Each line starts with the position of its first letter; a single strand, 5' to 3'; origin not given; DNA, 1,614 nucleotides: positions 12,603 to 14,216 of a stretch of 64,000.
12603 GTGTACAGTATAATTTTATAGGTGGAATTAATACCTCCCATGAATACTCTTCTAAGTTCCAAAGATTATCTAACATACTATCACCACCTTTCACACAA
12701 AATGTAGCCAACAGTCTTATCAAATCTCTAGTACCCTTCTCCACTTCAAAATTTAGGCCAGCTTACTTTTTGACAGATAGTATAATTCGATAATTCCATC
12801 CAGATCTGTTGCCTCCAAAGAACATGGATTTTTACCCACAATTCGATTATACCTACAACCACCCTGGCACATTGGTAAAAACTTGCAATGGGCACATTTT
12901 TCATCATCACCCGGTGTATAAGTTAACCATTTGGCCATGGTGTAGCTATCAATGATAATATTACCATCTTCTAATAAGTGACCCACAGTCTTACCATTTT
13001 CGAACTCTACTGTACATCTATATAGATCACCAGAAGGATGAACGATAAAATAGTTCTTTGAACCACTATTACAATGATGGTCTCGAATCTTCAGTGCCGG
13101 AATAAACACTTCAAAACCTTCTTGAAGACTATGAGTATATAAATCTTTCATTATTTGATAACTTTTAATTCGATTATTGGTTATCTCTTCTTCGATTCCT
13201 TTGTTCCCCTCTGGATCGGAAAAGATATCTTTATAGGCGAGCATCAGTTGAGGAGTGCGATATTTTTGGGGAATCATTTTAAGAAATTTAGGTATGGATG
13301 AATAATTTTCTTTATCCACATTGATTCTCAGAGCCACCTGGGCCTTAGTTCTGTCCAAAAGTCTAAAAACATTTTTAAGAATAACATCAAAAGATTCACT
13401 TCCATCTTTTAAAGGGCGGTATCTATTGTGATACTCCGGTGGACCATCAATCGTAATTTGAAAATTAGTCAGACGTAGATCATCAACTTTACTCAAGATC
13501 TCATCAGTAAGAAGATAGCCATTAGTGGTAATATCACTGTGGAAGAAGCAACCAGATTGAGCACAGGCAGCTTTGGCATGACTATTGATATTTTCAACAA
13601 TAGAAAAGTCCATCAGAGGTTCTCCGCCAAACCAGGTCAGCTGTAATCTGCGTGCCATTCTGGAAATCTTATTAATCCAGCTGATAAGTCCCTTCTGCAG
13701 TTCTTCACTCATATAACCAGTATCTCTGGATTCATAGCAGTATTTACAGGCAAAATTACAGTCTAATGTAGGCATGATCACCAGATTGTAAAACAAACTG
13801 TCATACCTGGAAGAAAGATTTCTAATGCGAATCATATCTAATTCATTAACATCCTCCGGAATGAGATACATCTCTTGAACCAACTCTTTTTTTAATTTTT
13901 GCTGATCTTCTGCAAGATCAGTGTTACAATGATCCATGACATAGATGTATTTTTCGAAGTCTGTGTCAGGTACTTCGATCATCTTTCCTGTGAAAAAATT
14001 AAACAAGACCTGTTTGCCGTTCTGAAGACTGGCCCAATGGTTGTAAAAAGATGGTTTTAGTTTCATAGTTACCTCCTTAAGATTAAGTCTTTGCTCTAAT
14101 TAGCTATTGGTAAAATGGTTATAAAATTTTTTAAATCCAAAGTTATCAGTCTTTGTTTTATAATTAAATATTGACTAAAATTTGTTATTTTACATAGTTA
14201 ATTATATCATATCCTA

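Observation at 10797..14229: Second RiPP-type locus: four unannotated 28-30-aa peptide genes interleaved with two radical SAM/SPASM maturases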

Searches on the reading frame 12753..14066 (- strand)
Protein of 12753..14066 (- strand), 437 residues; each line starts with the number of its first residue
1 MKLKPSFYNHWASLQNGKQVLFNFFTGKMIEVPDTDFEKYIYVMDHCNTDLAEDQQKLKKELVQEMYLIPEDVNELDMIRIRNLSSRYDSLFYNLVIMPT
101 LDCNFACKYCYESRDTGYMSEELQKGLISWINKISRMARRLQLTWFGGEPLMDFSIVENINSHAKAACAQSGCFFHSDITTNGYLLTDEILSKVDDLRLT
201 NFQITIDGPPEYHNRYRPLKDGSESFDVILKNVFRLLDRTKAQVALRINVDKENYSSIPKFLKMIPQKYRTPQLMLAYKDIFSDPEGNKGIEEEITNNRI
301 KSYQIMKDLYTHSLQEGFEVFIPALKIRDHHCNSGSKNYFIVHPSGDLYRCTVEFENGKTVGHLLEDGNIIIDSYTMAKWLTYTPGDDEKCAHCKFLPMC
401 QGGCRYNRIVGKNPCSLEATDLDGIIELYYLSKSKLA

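Call 4: search_protein_families(library=ncbifam, proteins=[window:12753-14066:-], max_evalue=1)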
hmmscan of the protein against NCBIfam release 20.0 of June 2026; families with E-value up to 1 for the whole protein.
window:12753-14066:- (437 aa): 73 families (the best 25 are shown)
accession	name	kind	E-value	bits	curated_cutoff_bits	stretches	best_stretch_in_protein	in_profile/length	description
TIGR04334.1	rSAM_Clo7bot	equivalog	7.4e-75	252.2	600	1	5-434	2-437/440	radical SAM/SPASM domain Clo7bot peptide maturase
TIGR04463.1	rSAM_vs_C_rich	equivalog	2.3e-69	234.3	525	1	8-409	1-399/438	TIGR04463 family radical SAM/SPASM RiPP maturase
NF038107.1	rSAM_NF038107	equivalog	9.4e-62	209.2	600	1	4-405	2-401/444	Cys-every-fifth radical SAM/SPASM peptide maturase CefB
TIGR04280.1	geopep_mat_rSAM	hypoth_equivalog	5.3e-52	177.2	400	1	16-411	16-399/428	geopeptide radical SAM maturase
NF052473.1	rSAM_FlmE_OhkG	exception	2.1e-41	142.2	500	1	3-433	1-458/481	FlmE/OhkG family radical SAM/SPASM peptide maturase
TIGR04064.1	rSAM_nif11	equivalog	1e-35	123.4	518.7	1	93-410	78-406/459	nif11-like peptide radical SAM maturase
NF047865.1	rSAM_PapB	equivalog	3.5e-32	112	340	1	95-405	5-317/330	PapB family radical SAM/SPASM ranthipeptide maturase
TIGR03974.1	rSAM_six_Cys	equivalog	2.9e-31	108.8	425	1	49-408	57-420/451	thioether cross-link-forming SCIFF peptide maturase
TIGR03906.1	quino_hemo_SAM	equivalog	8.2e-27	93.9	453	2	93-248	94-254/467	quinohemoprotein amine dehydrogenase maturation protein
TIGR04068.1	rSAM_ocin_clost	equivalog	3.5e-25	88.8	500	1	18-242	10-238/462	Cys-rich peptide radical SAM maturase CcpM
NF041298.1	rSAM_mat_DynA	equivalog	1.2e-22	80.4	450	2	96-265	4-174/356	dynobactin maturation radical SAM/SPASM protein DynA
TIGR03942.1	sulfatase_rSAM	equivalog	5e-21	75.2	349.45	1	101-413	9-333/363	anaerobic sulfatase maturase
NF040492.1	not_ScfB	exception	9.6e-21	74.2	855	1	51-408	58-419/450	ScfB-related radical SAM/SPASM orphan maturase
TIGR03978.1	rSAM_paired_1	equivalog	1.5e-20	73.4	370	1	11-239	6-230/466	His-Xaa-Ser system radical SAM maturase HxsB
TIGR04054.1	rSAM_NirJ1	equivalog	5.7e-17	61.4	650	1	100-301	43-230/387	putative heme d1 biosynthesis radical SAM protein NirJ1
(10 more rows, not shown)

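Call 5: find_encoding_contigs(protein=window:12753-14066:-, flank=10000, max_places=10)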
Protein window:12753-14066:- (437 aa): 1 contig read that carries it; 1 place shown.
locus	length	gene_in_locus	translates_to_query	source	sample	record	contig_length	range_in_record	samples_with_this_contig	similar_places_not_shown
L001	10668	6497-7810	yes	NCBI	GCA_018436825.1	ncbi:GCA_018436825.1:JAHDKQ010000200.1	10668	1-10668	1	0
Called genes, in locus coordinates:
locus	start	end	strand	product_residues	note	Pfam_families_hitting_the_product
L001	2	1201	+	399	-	?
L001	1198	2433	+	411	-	PF00675:Peptidase_M16, PF05193:Peptidase_M16_C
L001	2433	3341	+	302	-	PF04055:Radical_SAM, PF13353:Fer4_12 (weak), PF13186:SPASM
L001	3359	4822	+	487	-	PF04055:Radical_SAM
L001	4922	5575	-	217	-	PF02754:CCG (faint)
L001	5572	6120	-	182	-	PF02805:Ada_Zn_binding, PF12833:HTH_18, PF00165:HTH_AraC (weak)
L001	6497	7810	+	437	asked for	PF13353:Fer4_12 (weak), PF04055:Radical_SAM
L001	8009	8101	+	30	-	-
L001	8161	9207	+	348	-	PF04055:Radical_SAM, PF13186:SPASM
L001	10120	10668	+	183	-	?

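Call 6: search_protein_families(library=pfam, proteins=[window:12753-14066:-], max_evalue=0.1)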
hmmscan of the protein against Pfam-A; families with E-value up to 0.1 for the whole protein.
window:12753-14066:- (437 aa): 2 families
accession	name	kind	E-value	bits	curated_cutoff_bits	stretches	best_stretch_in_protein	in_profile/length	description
PF04055.27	Radical_SAM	-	1.2e-15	58.5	29.5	1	99-264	3-165/166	Radical SAM superfamily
PF13353.11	Fer4_12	-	5.2e-07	30.5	22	1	102-216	14-123/137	4Fe-4S single cluster domain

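Call 11: find_homologous_proteins(query=window:12753-14066:-, max_evalue=1e-20)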
Query window:12753-14066:- (437 aa): 1628 proteins with E <= 1e-20 among 4418 candidates; the best 120 are listed.
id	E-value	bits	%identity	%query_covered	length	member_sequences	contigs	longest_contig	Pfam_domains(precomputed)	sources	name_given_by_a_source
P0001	0.0e+0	1021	100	100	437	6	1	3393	PF04055.28,PF13353.12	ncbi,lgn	-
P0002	7.4e-210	716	67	100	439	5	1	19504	PF04055.28,PF13353.12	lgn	-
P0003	9.5e-206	702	66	100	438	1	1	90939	PF04055.28,PF13353.12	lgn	-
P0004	4.2e-201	687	63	99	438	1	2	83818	PF04055.28,PF13353.12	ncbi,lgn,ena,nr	ncbi:MAG: SPASM domain-containing protein [Halanaerobiales bacterium]|nr:SPASM domain-containing pro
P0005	5.5e-195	667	62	99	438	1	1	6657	PF04055.28,PF13353.12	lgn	-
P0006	5.9e-192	657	59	100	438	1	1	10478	PF04055.28,PF13353.12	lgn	-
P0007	3.3e-187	641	59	99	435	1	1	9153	PF04055.28,PF13353.12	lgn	-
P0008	7.0e-185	633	60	99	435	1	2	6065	PF04055.28,PF13353.12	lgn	-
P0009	7.0e-183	627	57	99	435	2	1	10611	PF04055.28,PF13353.12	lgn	-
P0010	7.4e-182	623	58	99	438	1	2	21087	PF04055.28,PF13353.12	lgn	-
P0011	7.8e-169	580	62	88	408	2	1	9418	PF04055.28,PF13353.12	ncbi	-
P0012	1.3e-147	511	47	99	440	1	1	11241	PF04055.28,PF13353.12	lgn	-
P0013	1.2e-137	478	47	99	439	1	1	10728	PF04055.28,PF13353.12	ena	-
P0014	1.6e-137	477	45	99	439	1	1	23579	PF04055.28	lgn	-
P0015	1.2e-133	465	45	99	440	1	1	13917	PF04055.28,PF13353.12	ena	-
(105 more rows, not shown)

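Call 12: find_encoding_contigs(protein=P0002, flank=8000, max_places=2)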
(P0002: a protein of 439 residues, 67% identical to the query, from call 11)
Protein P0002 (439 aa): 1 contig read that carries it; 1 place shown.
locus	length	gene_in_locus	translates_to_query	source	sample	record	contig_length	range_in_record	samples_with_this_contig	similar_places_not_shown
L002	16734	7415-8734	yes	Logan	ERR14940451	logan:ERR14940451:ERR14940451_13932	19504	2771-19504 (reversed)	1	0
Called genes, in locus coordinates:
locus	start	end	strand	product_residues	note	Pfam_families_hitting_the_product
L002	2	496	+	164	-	?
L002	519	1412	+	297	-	PF01061:ABC2_membrane, PF12698:ABC2_membrane_3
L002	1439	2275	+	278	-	PF01061:ABC2_membrane, PF12698:ABC2_membrane_3 (weak)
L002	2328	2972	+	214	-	PF06042:NTP_transf_6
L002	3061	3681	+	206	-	PF13649:Methyltransf_25, PF13847:Methyltransf_31, PF08241:Methyltransf_11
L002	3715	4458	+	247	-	PF00881:Nitroreductase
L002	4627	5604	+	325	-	PF00005:ABC_tran, PF13304:AAA_21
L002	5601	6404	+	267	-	-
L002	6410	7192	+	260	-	PF06182:ABC2_membrane_6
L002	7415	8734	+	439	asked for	PF13353:Fer4_12 (weak), PF04055:Radical_SAM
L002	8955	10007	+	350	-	PF04055:Radical_SAM, PF13186:SPASM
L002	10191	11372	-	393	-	PF05922:Inhibitor_I9 (weak), PF00082:Peptidase_S8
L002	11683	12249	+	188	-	PF07155:ECF-ribofla_trS (weak), PF12822:ECF_trnsprt (weak)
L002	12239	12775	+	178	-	-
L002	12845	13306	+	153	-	PF12900:Pyridox_ox_2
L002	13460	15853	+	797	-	PF20437:LonC_helical, PF13654:AAA_32, PF20436:LonB_AAA-LID, PF05362:Lon_C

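Call 13: find_encoding_contigs(protein=P0003, flank=8000, max_places=2)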
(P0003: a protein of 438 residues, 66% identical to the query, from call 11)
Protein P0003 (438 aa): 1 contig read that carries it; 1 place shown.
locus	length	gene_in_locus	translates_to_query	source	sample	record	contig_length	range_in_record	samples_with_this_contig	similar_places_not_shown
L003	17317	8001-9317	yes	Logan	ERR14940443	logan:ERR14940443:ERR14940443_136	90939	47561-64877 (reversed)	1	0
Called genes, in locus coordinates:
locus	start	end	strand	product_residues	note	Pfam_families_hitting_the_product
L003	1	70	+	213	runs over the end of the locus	-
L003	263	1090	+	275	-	PF12838:Fer4_7 (faint), PF13187:Fer4_9 (faint)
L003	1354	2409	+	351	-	PF00005:ABC_tran, PF13304:AAA_21, PF13732:DrrA1-3_C (weak)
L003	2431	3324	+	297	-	PF01061:ABC2_membrane, PF12698:ABC2_membrane_3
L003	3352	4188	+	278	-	PF01061:ABC2_membrane, PF12698:ABC2_membrane_3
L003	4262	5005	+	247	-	PF00881:Nitroreductase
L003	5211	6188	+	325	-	PF00005:ABC_tran, PF13304:AAA_21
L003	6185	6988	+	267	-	-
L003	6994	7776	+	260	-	PF06182:ABC2_membrane_6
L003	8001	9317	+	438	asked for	PF13353:Fer4_12 (weak), PF04055:Radical_SAM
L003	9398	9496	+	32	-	-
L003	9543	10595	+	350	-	PF04055:Radical_SAM, PF13186:SPASM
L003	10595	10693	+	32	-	-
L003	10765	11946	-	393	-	PF05922:Inhibitor_I9 (weak), PF00082:Peptidase_S8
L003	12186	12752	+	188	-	PF07155:ECF-ribofla_trS (weak), PF12822:ECF_trnsprt (weak)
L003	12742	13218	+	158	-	-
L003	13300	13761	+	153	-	PF12900:Pyridox_ox_2, PF01243:PNPOx_N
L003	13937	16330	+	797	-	PF20437:LonC_helical, PF13654:AAA_32, PF20436:LonB_AAA-LID, PF05362:Lon_C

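Call 14: find_encoding_contigs(protein=P0004, flank=8000, max_places=2)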
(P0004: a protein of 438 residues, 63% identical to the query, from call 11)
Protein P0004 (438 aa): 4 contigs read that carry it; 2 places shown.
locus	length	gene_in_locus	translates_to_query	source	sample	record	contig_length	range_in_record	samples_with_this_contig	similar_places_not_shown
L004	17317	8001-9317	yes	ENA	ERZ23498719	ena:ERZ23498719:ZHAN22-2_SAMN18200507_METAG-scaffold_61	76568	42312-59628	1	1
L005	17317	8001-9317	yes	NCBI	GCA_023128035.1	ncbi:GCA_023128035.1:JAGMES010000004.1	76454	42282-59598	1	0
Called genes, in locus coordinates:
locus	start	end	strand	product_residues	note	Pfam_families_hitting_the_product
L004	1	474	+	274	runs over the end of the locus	PF22655:SpoU_sub_bind_like, PF22435:MRM3-like_sub_bind, PF08032:SpoU_sub_bind (weak), PF00588:SpoU_methylase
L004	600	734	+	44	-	-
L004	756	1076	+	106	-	-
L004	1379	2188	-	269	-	PF02557:VanY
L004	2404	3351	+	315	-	-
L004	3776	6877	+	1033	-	PF00583:Acetyltransf_1, PF13673:Acetyltransf_10, PF13508:Acetyltransf_7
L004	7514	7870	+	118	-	-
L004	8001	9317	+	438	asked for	PF13353:Fer4_12 (weak), PF04055:Radical_SAM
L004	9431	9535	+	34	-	-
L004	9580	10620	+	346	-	PF04055:Radical_SAM, PF13186:SPASM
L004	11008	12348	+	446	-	PF18998:Flg_new_2, PF03415:Peptidase_C11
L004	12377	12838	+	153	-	-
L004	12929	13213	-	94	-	PF07739:TipAS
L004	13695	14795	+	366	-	PF13487:HD_5, PF01966:HD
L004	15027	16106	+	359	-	PF13487:HD_5, PF01966:HD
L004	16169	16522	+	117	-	-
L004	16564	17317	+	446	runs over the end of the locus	PF09587:PGA_cap, PF01476:LysM, PF23457:LysM2_NFP (faint)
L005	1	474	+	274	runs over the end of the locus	PF22655:SpoU_sub_bind_like, PF22435:MRM3-like_sub_bind, PF08032:SpoU_sub_bind (weak), PF00588:SpoU_methylase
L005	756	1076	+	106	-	-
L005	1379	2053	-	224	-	PF02557:VanY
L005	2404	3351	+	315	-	-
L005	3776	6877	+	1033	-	PF00583:Acetyltransf_1, PF13673:Acetyltransf_10, PF13508:Acetyltransf_7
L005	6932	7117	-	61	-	-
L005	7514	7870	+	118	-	-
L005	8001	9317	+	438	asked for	PF13353:Fer4_12 (weak), PF04055:Radical_SAM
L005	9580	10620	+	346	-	PF04055:Radical_SAM, PF13186:SPASM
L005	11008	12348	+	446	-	PF18998:Flg_new_2, PF03415:Peptidase_C11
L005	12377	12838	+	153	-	-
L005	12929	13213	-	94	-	PF07739:TipAS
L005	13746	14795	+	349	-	PF13487:HD_5, PF01966:HD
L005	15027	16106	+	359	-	PF13487:HD_5, PF01966:HD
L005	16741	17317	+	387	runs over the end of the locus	PF09587:PGA_cap, PF01476:LysM, PF23457:LysM2_NFP (weak)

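Call 15: find_encoding_contigs(protein=P0012, flank=8000, max_places=2)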
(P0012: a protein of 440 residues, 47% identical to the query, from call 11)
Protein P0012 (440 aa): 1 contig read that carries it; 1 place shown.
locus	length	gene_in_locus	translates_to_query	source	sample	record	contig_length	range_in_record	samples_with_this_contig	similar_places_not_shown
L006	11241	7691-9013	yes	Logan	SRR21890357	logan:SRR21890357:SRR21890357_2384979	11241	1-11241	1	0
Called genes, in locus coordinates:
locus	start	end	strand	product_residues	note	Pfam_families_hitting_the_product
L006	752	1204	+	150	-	-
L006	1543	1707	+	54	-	-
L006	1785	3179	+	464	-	PF04055:Radical_SAM, PF13353:Fer4_12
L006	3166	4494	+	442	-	PF04055:Radical_SAM, PF13353:Fer4_12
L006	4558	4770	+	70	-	-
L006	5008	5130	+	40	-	-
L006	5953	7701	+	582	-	PF00664:ABC_membrane, PF00005:ABC_tran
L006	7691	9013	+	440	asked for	PF04055:Radical_SAM, PF13353:Fer4_12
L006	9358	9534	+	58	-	-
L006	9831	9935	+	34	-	-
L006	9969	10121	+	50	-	-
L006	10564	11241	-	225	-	?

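Call 22: find_related_loci(query=A3, collection=genome_contigs, flank=8000)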
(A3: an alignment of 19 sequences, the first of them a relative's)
Query A3 (437 aa) in genome_contigs; peptide patterns used: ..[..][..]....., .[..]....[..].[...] (x = any residue, [..] = any of these).
600 stretches matched a pattern (row limit reached: there are more); 594 encode a relative of the query (tblastn E <= 1e-3); the best 80 are kept; 80 distinct loci.
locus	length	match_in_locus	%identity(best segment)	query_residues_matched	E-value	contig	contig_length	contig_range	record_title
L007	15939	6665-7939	32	3-421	1e-72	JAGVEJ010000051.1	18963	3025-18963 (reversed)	MAG: Candidatus Zixiibacteriota bacterium isolate DeMMO2_6 c_000000029433, whole genome shotgun sequence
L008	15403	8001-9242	33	3-414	8e-69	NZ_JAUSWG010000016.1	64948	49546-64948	Paraclostridium ghonii strain DSM 15049 Ga0480186_16, whole genome shotgun sequence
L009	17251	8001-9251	32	3-414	1e-65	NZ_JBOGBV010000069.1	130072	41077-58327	MAG: Paraclostridium sp. isolate WFFMC_MAG_413 k139_535015_flag=0_multi=83.3836_len=130072, whole genome shotgun sequenc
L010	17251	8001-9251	32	3-414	1e-65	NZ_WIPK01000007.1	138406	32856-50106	Paraclostridium dentum strain SKVG24 NODE_7_length_138406_cov_63-726290, whole genome shotgun sequence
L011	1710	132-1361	31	1-409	2e-67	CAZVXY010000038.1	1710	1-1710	MAG TPA_asm: uncultured Fimbriimonadales bacterium isolate binchicken_co30_66 genome assembly, contig: NODE_30426_length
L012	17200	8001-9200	33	2-405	3e-64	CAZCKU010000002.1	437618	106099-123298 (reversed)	MAG TPA_asm: uncultured Thermodesulfovibrio sp. isolate binchicken_co269_38 genome assembly, contig: NODE_11_length_4376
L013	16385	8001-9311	30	3-433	8e-64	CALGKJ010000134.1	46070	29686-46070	MAG: uncultured Clostridia bacterium isolate N1_Bin_Bin_25_1 genome assembly, contig: c_000003499393, whole genome shotg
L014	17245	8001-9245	30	6-405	3e-64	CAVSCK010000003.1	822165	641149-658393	MAG: uncultured bacterium isolate MFD05942.bin.1.428 genome assembly, contig: contig_5694, whole genome shotgun sequence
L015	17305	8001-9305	30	3-433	2e-63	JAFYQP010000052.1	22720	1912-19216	MAG: Clostridia bacterium isolate RGIG7332 Water_buffalos_Cecum-4__c526822, whole genome shotgun sequence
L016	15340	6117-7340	31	2-406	8e-63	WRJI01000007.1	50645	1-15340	MAG: Peptococcaceae bacterium isolate Nt197P3bin79 Ga0082212_10000649, whole genome shotgun sequence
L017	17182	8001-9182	31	3-415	2e-62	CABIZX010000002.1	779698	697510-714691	Clostridiaceae bacterium isolate MGYG-HGUT-00115 genome assembly, contig: .20298_3_26.2, whole genome shotgun sequence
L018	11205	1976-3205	32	2-414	5e-62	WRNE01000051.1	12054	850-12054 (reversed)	MAG: Coriobacteriia bacterium isolate Th196P4bin28 JGI24702J35022_10002180, whole genome shotgun sequence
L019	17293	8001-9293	29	3-430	1e-62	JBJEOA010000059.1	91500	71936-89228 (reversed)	MAG: Lachnospiraceae bacterium isolate LOHA14_bin.036 NODE_70_length_91500_cov_11.672404, whole genome shotgun sequence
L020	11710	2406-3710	30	4-436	9e-61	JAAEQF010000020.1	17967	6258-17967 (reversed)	MAG: FCB group bacterium isolate Gpa_11 GpaG_CONTIG119477, whole genome shotgun sequence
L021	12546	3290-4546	30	1-422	9e-60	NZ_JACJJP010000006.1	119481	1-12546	Gemmiger formicilis strain An812 An812_NODE_6_length_119481_cov_27.488073_pilon, whole genome shotgun sequence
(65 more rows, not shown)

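Call 59: search_solved_structures(query=window:12753-14066:-, max_evalue=0.00001)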
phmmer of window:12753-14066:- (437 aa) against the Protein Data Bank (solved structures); distinct sequences matched with E-value up to 0.00001: 2.
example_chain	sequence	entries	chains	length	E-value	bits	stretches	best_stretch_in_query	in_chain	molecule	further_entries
5wgg_A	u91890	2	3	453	1.2e-21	80.5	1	95-408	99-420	Radical SAM domain protein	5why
9gm3_A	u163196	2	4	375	5.5e-06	28.9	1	101-326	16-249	ChlB radical SAM domain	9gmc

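Call 79: find_encoding_contigs(protein=P0010, flank=10000, max_places=2)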
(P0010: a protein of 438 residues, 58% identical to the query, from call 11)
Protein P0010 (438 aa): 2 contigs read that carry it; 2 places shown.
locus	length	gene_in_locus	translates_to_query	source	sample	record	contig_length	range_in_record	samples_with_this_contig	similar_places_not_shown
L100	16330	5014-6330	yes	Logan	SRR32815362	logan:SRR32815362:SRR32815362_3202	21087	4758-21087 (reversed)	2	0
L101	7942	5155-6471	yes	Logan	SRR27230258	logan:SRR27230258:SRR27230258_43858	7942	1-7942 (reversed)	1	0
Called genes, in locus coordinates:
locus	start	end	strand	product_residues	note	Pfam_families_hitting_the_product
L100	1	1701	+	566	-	?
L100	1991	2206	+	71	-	-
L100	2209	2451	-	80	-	PF07484:Collar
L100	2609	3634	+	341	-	PF00754:F5_F8_type_C, PF22633:F5_F8_type_C_2, PF12733:Cadherin-like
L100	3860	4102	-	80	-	PF07484:Collar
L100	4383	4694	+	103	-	-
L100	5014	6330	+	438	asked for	PF04055:Radical_SAM, PF13353:Fer4_12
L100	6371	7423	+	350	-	PF04055:Radical_SAM, PF13186:SPASM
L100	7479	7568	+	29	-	-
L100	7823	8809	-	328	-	PF23300:HEAT_Nup120 (faint), PF00515:TPR_1 (faint), PF07719:TPR_2 (faint), PF13181:TPR_8 (faint), PF14938:SNAP (faint), PF13432:TPR_16 (faint), PF14559:TPR_19 (faint), PF13424:TPR_12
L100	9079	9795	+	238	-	PF04879:Molybdop_Fe4S4, PF00384:Molybdopterin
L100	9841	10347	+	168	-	PF13187:Fer4_9 (faint), PF13237:Fer4_10 (weak), PF13247:Fer4_11, PF12838:Fer4_7 (weak), PF00037:Fer4, PF12797:Fer4_2 (weak), PF12837:Fer4_6, PF13237:Fer4_10 (weak)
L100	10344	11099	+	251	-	PF04976:DmsC (weak)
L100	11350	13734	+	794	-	PF01078:Mg_chelatase (faint), PF20437:LonC_helical, PF13654:AAA_32, PF20436:LonB_AAA-LID, PF05362:Lon_C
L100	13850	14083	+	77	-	-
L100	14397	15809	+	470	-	PF01139:RtcB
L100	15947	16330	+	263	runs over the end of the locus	-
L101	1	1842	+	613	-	?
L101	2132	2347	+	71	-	-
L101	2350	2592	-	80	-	PF07484:Collar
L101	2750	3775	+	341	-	PF00754:F5_F8_type_C, PF22633:F5_F8_type_C_2, PF12733:Cadherin-like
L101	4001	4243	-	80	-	PF07484:Collar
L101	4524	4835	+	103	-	-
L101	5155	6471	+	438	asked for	PF04055:Radical_SAM, PF13353:Fer4_12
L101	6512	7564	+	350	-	PF04055:Radical_SAM, PF13186:SPASM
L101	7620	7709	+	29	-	-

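Call 87: predict_structure(alignment_id=A3)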
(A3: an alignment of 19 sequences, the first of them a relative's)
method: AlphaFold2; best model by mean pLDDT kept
length: 437 residues; sequences in the alignment: 19
mean_pLDDT: 90.6   pTM: 0.87
mean pLDDT of the five models: 90.6, 86.5, 85.5, 83.4, 82.9
residues with pLDDT >= 90: 298; 70-90: 124; 50-70: 9; < 50: 6
segments of 3 or more residues with pLDDT < 50: 327-330
pLDDT, mean of each block of 10 residues (from residue 1): 95 91 93 92 96 94 97 94 87 94 88 81 97 95 93 96 98 96 96 98 96 95 96 98 96 94 97 92 70 84 87 91 63 85 94 81 95 91 88 91 86 85 90 65
secondary structure, 60 per line:
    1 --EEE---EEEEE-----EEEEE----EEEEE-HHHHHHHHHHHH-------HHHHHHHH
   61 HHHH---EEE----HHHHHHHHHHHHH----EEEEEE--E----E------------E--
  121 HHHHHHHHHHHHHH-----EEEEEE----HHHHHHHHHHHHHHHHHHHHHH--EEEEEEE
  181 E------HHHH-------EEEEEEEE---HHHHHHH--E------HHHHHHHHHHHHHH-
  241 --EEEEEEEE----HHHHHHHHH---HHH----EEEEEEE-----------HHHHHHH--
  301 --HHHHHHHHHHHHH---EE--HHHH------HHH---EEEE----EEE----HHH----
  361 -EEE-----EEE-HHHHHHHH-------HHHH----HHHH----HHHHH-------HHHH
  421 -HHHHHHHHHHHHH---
elements in order: E3-5 E9-13 E19-23 E28-32 H34-45 H53-64 E68-70 H75-87 E92-97 H121-134 E140-145 H150-171 E174-181 H188-191 E199-206 H210-216 H226-239 E243-250 H255-263 E274-280 H292-298 H303-315 H323-326 E339-342 E347-349 E362-364 E370-372 H374-381 H389-392 H397-400 H405-409 H417-420 H422-434
